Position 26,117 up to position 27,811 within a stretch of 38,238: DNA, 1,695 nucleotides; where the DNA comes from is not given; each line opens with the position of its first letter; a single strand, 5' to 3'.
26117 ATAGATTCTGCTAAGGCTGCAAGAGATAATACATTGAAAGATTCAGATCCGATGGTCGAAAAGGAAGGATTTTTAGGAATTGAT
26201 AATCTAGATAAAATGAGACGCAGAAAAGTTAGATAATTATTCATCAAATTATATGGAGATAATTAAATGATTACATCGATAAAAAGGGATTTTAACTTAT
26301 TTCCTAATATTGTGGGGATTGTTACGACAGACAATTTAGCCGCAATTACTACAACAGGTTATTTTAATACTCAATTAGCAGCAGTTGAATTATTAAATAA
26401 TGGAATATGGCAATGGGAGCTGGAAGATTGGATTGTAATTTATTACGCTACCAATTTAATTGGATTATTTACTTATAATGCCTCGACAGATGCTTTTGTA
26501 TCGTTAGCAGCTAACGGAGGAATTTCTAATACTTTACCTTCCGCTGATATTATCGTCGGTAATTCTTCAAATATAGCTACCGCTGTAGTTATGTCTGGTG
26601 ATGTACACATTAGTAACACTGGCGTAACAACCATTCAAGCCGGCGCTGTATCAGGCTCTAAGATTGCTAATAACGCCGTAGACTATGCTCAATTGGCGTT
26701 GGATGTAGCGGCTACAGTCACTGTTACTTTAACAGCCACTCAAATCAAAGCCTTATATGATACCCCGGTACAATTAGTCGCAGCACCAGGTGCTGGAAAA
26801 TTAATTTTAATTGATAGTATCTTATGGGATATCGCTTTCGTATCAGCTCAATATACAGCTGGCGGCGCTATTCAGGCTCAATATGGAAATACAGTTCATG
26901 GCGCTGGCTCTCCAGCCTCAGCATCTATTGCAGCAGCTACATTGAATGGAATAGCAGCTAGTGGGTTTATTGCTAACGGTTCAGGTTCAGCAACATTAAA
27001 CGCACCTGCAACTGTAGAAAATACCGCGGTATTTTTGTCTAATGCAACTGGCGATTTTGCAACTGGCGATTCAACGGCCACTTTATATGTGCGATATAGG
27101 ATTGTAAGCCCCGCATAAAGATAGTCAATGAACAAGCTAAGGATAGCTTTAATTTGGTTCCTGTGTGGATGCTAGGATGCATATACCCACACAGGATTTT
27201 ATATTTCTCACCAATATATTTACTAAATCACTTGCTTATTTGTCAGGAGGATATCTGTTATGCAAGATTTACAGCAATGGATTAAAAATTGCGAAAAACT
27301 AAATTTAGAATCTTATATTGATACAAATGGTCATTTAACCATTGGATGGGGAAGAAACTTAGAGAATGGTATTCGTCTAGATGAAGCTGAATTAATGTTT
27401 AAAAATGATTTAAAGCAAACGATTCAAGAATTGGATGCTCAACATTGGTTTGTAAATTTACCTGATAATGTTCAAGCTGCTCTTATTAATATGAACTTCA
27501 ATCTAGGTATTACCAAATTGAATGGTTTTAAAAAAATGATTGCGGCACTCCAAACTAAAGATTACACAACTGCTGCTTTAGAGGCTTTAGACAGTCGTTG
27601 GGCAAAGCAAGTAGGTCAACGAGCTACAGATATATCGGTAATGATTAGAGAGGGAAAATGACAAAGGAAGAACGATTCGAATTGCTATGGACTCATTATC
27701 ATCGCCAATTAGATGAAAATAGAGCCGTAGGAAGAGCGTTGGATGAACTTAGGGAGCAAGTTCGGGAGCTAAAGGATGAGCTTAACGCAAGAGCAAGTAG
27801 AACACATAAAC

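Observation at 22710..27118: Two tandem, self-promoted receptor-binding cassettes with paralogous small accessory genes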

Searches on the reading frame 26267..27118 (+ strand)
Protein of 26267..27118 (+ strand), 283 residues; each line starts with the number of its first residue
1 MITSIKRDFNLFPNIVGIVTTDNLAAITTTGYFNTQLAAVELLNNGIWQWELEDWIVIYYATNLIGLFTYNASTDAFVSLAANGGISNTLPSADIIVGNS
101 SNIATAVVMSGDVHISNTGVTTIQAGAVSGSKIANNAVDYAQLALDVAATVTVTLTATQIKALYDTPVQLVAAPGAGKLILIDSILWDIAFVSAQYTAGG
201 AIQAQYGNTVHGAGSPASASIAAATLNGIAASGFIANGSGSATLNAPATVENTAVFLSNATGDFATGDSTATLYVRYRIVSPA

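Call 6: search_protein_families(library=phrogs, proteins=[window:26267-27118:+], max_evalue=0.1)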
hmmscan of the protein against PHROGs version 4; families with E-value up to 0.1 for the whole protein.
window:26267-27118:+ (283 aa): 0 families

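Call 8: search_protein_families(library=pfam, proteins=[window:26267-27118:+], max_evalue=0.1)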
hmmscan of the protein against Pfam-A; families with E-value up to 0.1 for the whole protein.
window:26267-27118:+ (283 aa): 0 families

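Call 38: search_dna_similar(query=window:26267-27118:+, collection=phages, mode=protein, max_rows=15, max_evalue=0.001)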
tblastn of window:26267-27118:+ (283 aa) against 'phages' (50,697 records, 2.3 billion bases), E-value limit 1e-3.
No match.
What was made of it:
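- Tried and rejected: tblastn of the 283-aa fibre against phages: no match (call 38).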

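Call 51: find_homologous_proteins(query=window:26267-27118:+, max_evalue=0.001)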
Query window:26267-27118:+ (283 aa): 347 proteins with E <= 0.001 among 4807 candidates; the best 120 are listed.
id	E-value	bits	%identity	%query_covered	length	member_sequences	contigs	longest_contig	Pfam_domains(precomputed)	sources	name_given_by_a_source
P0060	1.7e-169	580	100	100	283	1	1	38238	-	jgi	jgi:hypothetical protein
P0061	1.9e-150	518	88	100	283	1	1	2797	-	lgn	-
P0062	9.2e-150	515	87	100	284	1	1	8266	-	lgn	-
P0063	9.2e-150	515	87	100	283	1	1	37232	-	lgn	-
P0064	8.9e-148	509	87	100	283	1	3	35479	-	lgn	-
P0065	1.5e-146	505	87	100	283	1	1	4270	-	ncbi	-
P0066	2.7e-146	504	86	100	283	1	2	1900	-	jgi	jgi:hypothetical protein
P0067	4.1e-145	500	85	100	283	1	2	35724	-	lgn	-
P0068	7.2e-145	499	84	100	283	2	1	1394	-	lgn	-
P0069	2.9e-144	497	85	100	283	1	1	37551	-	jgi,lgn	jgi:hypothetical protein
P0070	8.8e-144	496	86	100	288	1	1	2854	-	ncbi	-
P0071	8.5e-143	493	85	100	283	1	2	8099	-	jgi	jgi:hypothetical protein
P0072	1.7e-142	492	84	100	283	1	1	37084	-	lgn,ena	-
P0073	2.4e-142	491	84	100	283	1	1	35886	-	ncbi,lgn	-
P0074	3.6e-141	487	83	100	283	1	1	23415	-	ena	-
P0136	4.7e-119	415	73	99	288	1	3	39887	-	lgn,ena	-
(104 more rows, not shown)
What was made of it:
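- The 283-aa type is unusually conserved for a receptor-binding protein, at 69% identity or more in over 120 clusters (call 51).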

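Call 60: predict_structure(alignment_id=A8)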
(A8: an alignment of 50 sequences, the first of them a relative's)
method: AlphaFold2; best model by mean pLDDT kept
length: 283 residues; sequences in the alignment: 50
mean_pLDDT: 76.4   pTM: 0.48
mean pLDDT of the five models: 76.4, 75.0, 74.7, 74.2, 70.0
residues with pLDDT >= 90: 29; 70-90: 171; 50-70: 77; < 50: 6
segments of 3 or more residues with pLDDT < 50: 142-144
pLDDT, mean of each block of 10 residues (from residue 1): 81 82 91 84 59 83 83 87 57 70 69 71 70 57 63 90 88 87 84 68 82 77 75 61 66 88 79 88 77
secondary structure, 60 per line:
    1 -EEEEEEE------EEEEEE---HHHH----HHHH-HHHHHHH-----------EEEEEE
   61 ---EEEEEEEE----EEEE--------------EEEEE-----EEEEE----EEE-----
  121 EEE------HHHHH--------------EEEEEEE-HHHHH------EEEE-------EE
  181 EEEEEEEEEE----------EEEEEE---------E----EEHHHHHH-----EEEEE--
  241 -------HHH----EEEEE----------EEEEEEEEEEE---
elements in order: E2-8 E15-20 H24-27 H32-35 H37-43 E55-60 E64-71 E76-79 E94-98 E104-108 E113-115 E121-123 H130-134 E149-155 H157-161 E168-171 E179-190 E201-206 H223-228 E234-238 E255-259 E270-280

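Call 63: fold_search(model_id=the predicted structure, library=pdb)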
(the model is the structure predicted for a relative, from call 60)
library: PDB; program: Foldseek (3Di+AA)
matches with E <= 10: 871; with E <= 0.001: 0
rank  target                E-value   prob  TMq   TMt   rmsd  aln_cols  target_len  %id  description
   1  7dou_4                1.8e-03  1.00  0.26  0.49   5.6       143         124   12  Trimeric cement protein structure of Helicobacter pylori bacteriophage KHP40 (released 2021-10-27)
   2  4jdm_A                2.5e-03  0.84  0.21  0.22  18.2       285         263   15  Secreted Chlamydial Protein PGP3, full-length (released 2013-06-05)
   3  7rlm_B                2.8e-03  0.97  0.22  0.36   8.5       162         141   12  Crystal Structure of Potato Leafroll Virus (PLRV) Coat Protein (released 2022-01-19)
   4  1f15_A                3.7e-03  0.57  0.15  0.22  14.5       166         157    8  CUCUMBER MOSAIC VIRUS (STRAIN FNY) (released 2000-06-21)
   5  7rlm_A                4.9e-03  0.94  0.21  0.35   9.4       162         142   13  Crystal Structure of Potato Leafroll Virus (PLRV) Coat Protein (released 2022-01-19)
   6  8h89_J                8.5e-03  0.97  0.24  0.39   7.3       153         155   12  Capsid of Ralstonia phage GP4 (released 2022-11-16)
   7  1cwp_A                8.5e-03  0.44  0.15  0.23  10.8       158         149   13  STRUCTURES OF THE NATIVE AND SWOLLEN FORMS OF COWPEA CHLOROTIC MOTTLE VIRUS DETERMINED BY X-RAY CRYSTALLOGRAPHY AND CR (released 1995-05-22)
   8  1f15_B                9.6e-03  0.47  0.15  0.20  13.4       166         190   10  CUCUMBER MOSAIC VIRUS (STRAIN FNY) (released 2000-06-21)
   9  9fhp_C                1.0e-02  0.97  0.25  0.41   7.1       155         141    8  CryoEM structure of wild-type Turnip Yellows Virus (released 2024-06-05)
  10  7eel_H                1.3e-02  0.97  0.26  0.45   5.9       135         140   18  Cyanophage Pam1 capsid asymmetric unit (released 2021-10-20)
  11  1za7_A                1.3e-02  0.63  0.15  0.25  12.1       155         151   10  The crystal structure of salt stable cowpea cholorotic mottle virus at 2.7 angstroms resolution. (released 2006-03-21)
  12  1cwp_B                1.5e-02  0.38  0.16  0.22  11.9       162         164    9  STRUCTURES OF THE NATIVE AND SWOLLEN FORMS OF COWPEA CHLOROTIC MOTTLE VIRUS DETERMINED BY X-RAY CRYSTALLOGRAPHY AND CR (released 1995-05-22)
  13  6ncl_a6               2.0e-02  0.85  0.26  0.37   6.7       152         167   11  Near-atomic structure of icosahedrally averaged PBCV-1 capsid (released 2019-01-30)
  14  1yc6_1                2.0e-02  0.54  0.16  0.25  11.5       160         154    8  Crystallographic Structure of the T=1 Particle of Brome Mosaic Virus (released 2005-01-18)
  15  1za7_B                2.0e-02  0.33  0.14  0.20  13.6       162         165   10  The crystal structure of salt stable cowpea cholorotic mottle virus at 2.7 angstroms resolution. (released 2006-03-21)
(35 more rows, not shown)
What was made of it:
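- The conserved 283-aa protein could be a head fibre instead of a tail fibre (call 63). The C-terminal jelly roll gives its best PDB matches to trimeric capsid cement proteins of podoviruses (7dou, 8h89_J, 7eel_H), though weakly, at E about 2e-3 to 1e-2 (call 63).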

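Call 64: fold_search(model_id=the predicted structure, library=viral)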
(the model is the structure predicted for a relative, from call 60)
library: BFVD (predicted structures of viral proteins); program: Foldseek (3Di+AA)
matches with E <= 10: 1109; with E <= 0.001: 49
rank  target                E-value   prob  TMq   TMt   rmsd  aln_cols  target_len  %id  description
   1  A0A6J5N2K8            5.2e-29  1.00  0.45  0.47  11.0       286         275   42  Uncharacterized protein [uncultured Caudovirales phage]
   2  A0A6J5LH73            7.8e-18  1.00  0.42  0.53  26.9       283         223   25  Uncharacterized protein [uncultured Caudovirales phage]
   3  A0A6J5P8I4            6.1e-11  1.00  0.23  0.25  15.5       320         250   19  Uncharacterized protein [uncultured Caudovirales phage]
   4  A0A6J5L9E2            1.1e-09  1.00  0.36  0.21  63.0       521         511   14  Uncharacterized protein [uncultured Caudovirales phage]
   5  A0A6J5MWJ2            1.9e-09  1.00  0.40  0.62   6.1       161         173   25  Uncharacterized protein [uncultured Caudovirales phage]
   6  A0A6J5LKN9            4.4e-09  1.00  0.30  0.15   8.4       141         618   24  Uncharacterized protein [uncultured Caudovirales phage]
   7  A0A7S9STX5            6.9e-09  1.00  0.41  0.29  15.6       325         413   11  Uncharacterized protein [Virus NIOZ-UU157]
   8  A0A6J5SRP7            7.7e-09  1.00  0.39  0.39  17.6       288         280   15  Uncharacterized protein [uncultured Caudovirales phage]
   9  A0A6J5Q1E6            1.3e-08  1.00  0.41  0.75   6.9       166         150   25  Uncharacterized protein [uncultured Caudovirales phage]
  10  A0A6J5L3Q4            2.5e-08  1.00  0.38  0.51  15.1       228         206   22  Uncharacterized protein [uncultured Caudovirales phage]
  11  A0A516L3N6            5.5e-08  1.00  0.37  0.48  23.5       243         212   16  (no name in the UniProt tables at hand)
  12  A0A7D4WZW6            5.8e-08  1.00  0.40  0.27   5.9       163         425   20  (no name in the UniProt tables at hand)
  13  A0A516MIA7            1.1e-07  1.00  0.39  0.59  14.8       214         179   16  (no name in the UniProt tables at hand)
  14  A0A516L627            1.2e-07  1.00  0.40  0.61  16.1       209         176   16  (no name in the UniProt tables at hand)
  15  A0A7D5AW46            1.4e-07  1.00  0.38  0.56   3.8       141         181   19  (no name in the UniProt tables at hand)
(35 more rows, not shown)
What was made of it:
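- On Phage tail fibre / receptor-binding protein: BFVD matches include annotated tail fibres (call 64).
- Fibre 2 model has an alpha/beta N-terminal domain and a jelly-roll C-terminus that matches some annotated tail fibres in BFVD (calls 60, 64). BFVD matches include annotated tail fibres and the C-termini of 600-1150-aa fibre-like proteins (call 64).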

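Call 83: find_encoding_contigs(protein=P0136, flank=8000, max_places=1)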
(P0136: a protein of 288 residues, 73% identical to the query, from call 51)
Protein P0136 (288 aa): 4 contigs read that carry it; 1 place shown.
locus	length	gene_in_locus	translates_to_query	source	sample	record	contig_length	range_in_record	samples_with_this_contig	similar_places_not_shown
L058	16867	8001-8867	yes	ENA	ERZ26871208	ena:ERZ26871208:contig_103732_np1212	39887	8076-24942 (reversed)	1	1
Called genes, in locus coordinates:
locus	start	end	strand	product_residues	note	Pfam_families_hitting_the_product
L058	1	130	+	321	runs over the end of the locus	-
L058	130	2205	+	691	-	-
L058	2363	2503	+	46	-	-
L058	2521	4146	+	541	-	PF07484:Collar (faint)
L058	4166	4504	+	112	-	-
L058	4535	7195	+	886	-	PF21722:Gly_rich_2 (weak)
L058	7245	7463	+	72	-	-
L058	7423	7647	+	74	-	-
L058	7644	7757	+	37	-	-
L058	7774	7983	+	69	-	-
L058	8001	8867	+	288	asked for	-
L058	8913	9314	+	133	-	PF00959:Phage_lysozyme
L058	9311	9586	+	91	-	-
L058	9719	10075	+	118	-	PF08774:VRR_NUC (weak)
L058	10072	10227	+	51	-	-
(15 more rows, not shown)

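Call 88: search_protein_families(library=ncbifam, proteins=[window:26267-27118:+], max_evalue=0.1)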
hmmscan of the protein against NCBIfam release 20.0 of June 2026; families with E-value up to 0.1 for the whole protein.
window:26267-27118:+ (283 aa): 0 families

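Call 92: find_related_loci(query=A8, collection=genome_contigs, flank=10000)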
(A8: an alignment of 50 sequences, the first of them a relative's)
Query A8 (283 aa) in genome_contigs; peptide patterns used: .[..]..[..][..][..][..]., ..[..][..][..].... (x = any residue, [..] = any of these).
143 stretches matched a pattern; 2 encode a relative of the query (tblastn E <= 1e-3); 2 distinct loci.
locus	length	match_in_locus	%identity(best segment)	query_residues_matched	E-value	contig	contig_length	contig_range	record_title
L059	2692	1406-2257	75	1-283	1e-143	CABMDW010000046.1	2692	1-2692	uncultured archaeon isolate LFW-156_1 genome assembly, contig: LFW1561_41, whole genome shotgun sequence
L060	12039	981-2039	70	2-283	5e-80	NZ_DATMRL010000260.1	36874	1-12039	MAG: Pedobacter sp. isolate SMAG_U12954 k141_3826210, whole genome shotgun sequence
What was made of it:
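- On Sigma-70-type extended -10 promoter: The host is unknown (call 92).
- Tried and rejected: GTDB genome scan for a host or prophage: only two MAG-binned phage contigs (call 92).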

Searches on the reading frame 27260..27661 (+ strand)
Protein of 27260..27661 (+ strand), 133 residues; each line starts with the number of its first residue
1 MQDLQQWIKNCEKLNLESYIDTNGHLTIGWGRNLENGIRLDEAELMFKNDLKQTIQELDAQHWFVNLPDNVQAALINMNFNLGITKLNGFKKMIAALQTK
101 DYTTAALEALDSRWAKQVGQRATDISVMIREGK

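Call 9: search_protein_families(library=phrogs, proteins=[window:27260-27661:+], max_evalue=0.001)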
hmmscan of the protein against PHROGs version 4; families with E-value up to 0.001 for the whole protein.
window:27260-27661:+ (133 aa): 6 families
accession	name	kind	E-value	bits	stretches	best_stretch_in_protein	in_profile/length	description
phrog_7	-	lysis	1.8e-18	67.1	1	4-116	558-675/873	endolysin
phrog_33534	-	unknown function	2.1e-11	44.6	1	58-132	4-85/94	-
phrog_13211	-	tail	7e-11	41.9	1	18-123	764-877/887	baseplate hub subunit and tail lysozyme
phrog_15410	-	unknown function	3.1e-10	40.6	1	18-124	187-306/311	-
phrog_430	-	tail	7.2e-09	35.6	1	10-132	173-288/868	baseplate hub subunit and tail lysozyme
phrog_33083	-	lysis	0.00064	19.5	1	6-121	9-125/456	endolysin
